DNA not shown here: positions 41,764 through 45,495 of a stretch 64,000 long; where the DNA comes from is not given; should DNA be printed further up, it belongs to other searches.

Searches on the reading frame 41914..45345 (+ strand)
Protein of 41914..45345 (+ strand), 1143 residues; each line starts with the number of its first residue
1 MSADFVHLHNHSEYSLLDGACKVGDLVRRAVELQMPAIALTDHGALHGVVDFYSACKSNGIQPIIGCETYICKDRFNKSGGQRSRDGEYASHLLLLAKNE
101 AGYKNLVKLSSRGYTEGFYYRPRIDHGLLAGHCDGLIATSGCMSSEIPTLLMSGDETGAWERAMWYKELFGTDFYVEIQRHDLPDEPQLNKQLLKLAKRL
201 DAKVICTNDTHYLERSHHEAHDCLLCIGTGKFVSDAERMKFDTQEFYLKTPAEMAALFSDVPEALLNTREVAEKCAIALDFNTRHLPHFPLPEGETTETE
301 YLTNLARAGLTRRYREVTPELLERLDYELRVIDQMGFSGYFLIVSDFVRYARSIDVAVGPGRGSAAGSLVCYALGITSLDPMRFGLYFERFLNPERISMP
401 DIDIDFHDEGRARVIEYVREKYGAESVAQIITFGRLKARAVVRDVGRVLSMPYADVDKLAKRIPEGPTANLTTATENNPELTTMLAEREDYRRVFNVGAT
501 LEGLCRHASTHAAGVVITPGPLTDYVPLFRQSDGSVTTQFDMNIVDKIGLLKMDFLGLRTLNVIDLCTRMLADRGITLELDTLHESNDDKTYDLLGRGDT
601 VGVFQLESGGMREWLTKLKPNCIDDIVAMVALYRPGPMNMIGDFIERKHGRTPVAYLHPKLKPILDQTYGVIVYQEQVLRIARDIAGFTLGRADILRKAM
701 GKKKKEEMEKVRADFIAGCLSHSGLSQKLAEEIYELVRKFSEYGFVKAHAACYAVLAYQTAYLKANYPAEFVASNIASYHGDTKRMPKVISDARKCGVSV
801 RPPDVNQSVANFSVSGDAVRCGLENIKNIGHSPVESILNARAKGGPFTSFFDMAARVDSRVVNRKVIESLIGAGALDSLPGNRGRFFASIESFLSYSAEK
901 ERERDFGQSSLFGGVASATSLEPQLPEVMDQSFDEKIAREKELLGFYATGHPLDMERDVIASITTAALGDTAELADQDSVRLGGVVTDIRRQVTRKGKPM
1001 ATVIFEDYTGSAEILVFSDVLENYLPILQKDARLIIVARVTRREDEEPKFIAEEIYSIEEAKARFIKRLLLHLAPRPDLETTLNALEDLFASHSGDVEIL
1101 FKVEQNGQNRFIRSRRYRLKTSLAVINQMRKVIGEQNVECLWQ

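Call 24: search_protein_families(library=pfam, proteins=[window:41914-45345:+], max_evalue=0.00001)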
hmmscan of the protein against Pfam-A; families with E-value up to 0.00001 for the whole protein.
window:41914-45345:+ (1143 aa): 5 families
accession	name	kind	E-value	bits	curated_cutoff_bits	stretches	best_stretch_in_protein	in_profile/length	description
PF07733.18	DNA_pol3_alpha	-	4.6e-100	335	23.9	1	300-557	1-260/260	Bacterial DNA polymerase III alpha NTPase domain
PF17657.6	DNA_pol3_finger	-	1e-60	204.3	22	1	560-721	1-164/166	Bacterial DNA polymerase III alpha subunit finger domain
PF02811.25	PHP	-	9e-56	189.2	26.4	1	7-181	1-164/164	PHP domain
PF14579.12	HHH_6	-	1.6e-28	99.2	25.6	1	797-884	1-88/90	Helix-hairpin-helix motif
PF01336.31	tRNA_anti-codon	-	1.5e-09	38.1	27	1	980-1056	1-73/75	OB-fold nucleic acid binding domain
